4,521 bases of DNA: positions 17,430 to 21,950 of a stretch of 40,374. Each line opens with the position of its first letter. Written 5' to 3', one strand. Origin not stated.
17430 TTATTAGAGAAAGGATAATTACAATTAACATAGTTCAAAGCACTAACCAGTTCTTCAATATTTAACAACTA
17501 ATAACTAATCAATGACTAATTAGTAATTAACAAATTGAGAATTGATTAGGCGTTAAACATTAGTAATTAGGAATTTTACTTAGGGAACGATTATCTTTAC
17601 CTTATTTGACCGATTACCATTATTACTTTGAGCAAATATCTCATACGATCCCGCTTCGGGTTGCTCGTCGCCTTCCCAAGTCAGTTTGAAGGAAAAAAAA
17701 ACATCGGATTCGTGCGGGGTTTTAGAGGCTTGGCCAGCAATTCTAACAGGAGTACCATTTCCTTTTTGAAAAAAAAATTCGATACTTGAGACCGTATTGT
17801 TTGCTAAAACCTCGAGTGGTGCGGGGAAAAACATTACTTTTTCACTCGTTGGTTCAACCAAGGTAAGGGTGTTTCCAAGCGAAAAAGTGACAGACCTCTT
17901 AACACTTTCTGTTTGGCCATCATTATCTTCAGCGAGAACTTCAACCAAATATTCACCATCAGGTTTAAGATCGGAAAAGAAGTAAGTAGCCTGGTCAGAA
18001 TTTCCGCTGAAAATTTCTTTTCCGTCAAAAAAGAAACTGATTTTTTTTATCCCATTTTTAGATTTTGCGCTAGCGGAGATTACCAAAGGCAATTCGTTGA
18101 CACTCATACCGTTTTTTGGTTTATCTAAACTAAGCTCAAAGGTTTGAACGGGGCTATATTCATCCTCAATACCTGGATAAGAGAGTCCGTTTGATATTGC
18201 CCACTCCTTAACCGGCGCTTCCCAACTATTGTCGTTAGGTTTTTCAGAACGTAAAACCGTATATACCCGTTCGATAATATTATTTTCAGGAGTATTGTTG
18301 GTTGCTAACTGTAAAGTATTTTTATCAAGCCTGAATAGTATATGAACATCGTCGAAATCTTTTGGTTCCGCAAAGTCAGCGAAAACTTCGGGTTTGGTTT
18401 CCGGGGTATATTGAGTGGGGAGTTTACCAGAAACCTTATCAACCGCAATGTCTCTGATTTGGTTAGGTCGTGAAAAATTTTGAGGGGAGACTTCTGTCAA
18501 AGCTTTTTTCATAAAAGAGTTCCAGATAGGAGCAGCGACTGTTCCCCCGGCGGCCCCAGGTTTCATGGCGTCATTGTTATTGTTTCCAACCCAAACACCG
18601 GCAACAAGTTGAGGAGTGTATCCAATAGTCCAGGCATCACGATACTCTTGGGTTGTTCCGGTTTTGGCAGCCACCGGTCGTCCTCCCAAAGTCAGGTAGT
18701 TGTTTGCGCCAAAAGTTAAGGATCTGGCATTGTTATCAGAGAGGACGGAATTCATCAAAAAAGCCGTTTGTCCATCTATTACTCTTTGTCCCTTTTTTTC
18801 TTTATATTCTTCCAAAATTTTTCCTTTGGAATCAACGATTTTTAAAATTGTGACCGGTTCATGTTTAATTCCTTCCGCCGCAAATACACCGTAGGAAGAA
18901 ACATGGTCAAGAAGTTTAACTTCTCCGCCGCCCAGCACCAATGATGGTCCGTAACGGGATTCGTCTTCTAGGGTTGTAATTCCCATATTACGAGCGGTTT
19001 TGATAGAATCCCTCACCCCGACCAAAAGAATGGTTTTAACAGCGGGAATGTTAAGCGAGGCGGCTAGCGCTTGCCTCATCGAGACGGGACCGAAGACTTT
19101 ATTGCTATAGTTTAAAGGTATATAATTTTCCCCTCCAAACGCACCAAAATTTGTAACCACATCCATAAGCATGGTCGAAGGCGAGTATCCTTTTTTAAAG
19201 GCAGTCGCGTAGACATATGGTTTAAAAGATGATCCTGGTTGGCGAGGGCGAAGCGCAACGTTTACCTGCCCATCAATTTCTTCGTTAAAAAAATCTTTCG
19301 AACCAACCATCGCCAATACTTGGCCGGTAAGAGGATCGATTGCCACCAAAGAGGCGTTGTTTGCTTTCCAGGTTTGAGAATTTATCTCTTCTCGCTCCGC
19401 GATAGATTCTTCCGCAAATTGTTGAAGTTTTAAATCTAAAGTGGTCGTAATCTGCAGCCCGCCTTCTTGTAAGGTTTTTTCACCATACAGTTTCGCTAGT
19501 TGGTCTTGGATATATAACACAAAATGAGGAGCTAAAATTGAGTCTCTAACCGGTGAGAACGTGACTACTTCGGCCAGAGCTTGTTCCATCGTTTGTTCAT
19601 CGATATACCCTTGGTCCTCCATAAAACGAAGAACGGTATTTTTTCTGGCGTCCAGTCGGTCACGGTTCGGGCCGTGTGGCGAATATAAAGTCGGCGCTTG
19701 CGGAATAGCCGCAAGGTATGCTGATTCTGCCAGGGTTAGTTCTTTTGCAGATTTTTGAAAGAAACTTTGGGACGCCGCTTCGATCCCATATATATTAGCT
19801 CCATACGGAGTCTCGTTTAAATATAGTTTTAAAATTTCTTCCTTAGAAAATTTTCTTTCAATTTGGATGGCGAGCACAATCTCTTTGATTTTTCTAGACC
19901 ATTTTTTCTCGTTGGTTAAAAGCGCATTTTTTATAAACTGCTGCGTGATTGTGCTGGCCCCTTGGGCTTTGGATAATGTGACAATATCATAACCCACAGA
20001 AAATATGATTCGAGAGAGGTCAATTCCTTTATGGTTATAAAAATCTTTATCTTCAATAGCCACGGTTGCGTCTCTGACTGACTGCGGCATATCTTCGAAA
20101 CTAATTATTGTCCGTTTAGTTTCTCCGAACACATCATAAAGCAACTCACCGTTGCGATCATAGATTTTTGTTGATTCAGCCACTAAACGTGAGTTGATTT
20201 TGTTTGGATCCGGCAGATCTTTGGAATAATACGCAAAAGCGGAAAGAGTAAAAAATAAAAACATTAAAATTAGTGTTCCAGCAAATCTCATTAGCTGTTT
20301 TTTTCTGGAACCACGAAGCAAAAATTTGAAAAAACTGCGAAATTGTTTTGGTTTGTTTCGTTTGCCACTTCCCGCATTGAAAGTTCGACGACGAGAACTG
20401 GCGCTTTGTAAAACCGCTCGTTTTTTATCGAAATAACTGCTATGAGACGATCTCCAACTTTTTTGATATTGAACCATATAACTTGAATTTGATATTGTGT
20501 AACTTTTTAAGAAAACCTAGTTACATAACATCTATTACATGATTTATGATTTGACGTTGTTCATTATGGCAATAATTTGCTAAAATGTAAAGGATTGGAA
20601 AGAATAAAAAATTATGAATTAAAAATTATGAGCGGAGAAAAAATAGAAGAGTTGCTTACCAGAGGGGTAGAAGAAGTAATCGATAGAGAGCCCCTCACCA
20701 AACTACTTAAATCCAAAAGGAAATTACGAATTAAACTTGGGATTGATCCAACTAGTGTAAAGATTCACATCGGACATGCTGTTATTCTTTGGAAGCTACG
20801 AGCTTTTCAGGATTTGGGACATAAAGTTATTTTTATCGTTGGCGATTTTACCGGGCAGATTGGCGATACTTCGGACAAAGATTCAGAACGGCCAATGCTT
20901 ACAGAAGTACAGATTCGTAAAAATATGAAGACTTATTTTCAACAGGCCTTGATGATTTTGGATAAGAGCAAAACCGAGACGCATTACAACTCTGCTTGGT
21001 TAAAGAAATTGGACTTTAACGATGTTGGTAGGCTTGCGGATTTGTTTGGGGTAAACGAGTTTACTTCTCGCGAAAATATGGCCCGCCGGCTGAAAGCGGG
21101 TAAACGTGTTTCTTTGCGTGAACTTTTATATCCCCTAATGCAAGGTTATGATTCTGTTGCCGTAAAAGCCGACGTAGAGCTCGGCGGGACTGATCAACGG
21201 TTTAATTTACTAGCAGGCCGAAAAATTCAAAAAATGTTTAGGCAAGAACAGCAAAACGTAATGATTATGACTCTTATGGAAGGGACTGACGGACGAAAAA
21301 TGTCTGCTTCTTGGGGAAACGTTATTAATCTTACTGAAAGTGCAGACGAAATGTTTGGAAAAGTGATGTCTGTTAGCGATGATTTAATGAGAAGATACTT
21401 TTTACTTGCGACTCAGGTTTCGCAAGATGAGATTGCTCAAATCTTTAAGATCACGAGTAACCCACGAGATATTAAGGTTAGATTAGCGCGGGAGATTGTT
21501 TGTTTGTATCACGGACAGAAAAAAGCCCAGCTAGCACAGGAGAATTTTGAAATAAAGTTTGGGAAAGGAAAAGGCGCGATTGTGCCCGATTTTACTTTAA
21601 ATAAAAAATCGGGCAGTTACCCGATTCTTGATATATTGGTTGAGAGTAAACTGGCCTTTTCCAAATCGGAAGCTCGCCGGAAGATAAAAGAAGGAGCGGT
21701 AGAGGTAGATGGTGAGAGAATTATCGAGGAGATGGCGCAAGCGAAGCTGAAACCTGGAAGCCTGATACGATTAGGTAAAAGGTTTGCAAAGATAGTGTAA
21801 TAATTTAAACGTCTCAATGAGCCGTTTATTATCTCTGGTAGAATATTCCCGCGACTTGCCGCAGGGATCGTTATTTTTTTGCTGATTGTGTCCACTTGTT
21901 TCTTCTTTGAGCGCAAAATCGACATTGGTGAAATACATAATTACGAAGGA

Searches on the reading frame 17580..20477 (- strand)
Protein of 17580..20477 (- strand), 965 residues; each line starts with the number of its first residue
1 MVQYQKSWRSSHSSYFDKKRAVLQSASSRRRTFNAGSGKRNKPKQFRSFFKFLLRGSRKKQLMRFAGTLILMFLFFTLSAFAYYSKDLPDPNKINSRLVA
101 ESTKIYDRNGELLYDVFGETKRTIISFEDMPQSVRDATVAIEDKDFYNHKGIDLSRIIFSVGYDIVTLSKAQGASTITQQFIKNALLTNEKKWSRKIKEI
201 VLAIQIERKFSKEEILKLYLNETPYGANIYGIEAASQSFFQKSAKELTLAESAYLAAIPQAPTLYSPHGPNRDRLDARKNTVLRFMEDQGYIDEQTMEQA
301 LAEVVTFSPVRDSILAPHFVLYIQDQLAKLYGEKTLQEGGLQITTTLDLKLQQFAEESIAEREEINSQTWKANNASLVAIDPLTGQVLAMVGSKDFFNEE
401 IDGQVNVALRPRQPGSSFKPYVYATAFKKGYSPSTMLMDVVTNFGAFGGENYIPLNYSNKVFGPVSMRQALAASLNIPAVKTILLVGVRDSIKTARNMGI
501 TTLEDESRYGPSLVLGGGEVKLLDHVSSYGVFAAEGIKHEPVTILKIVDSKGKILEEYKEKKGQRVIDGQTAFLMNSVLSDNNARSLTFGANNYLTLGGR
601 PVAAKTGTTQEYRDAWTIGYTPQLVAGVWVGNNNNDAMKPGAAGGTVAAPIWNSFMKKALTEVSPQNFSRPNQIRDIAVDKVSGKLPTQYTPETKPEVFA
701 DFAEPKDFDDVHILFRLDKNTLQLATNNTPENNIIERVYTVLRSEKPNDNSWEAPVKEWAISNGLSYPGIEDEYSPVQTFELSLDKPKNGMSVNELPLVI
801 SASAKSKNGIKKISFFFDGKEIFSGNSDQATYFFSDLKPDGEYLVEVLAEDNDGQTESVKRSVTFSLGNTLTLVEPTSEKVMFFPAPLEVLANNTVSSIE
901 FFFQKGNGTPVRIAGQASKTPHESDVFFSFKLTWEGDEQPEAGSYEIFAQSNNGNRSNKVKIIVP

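Call 29: search_protein_families(library=pfam, proteins=[window:17580-20477:-], max_evalue=0.001)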
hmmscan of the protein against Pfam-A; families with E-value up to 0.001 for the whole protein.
window:17580-20477:- (965 aa): 3 families
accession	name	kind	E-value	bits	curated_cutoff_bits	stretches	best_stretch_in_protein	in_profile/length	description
PF00912.28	Transgly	-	4.7e-59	199.2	27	1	113-286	5-177/178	Transglycosylase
PF00905.27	Transpeptidase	-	1.4e-20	74.1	22.1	1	376-657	2-299/299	Penicillin binding protein transpeptidase domain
PF17957.7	Big_7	-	3.5e-07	31.2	24.1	1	783-835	4-55/70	Bacterial Ig domain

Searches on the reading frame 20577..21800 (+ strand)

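Call 29: search_protein_families(library=pfam, proteins=[window:20577-21800:+], max_evalue=0.001)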
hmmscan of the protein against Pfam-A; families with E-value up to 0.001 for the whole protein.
window:20577-21800:+ (407 aa): 4 families
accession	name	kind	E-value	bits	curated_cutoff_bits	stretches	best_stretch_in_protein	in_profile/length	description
PF00579.31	tRNA-synt_1b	-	2.2e-67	227.9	21.1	1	46-325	2-288/292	tRNA synthetases class I (W and Y)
PF22421.1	SYY_C-terminal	-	7.3e-09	35.8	27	1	336-385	9-56/83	Tyrosine--tRNA ligase SYY-like C-terminal domain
PF01479.30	S4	-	1.6e-05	25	22.8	1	351-382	4-35/48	S4 domain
PF00133.28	tRNA-synt_1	-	0.00095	18.5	22.7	0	196-285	327-411/414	tRNA synthetases class I (I, L, M and V)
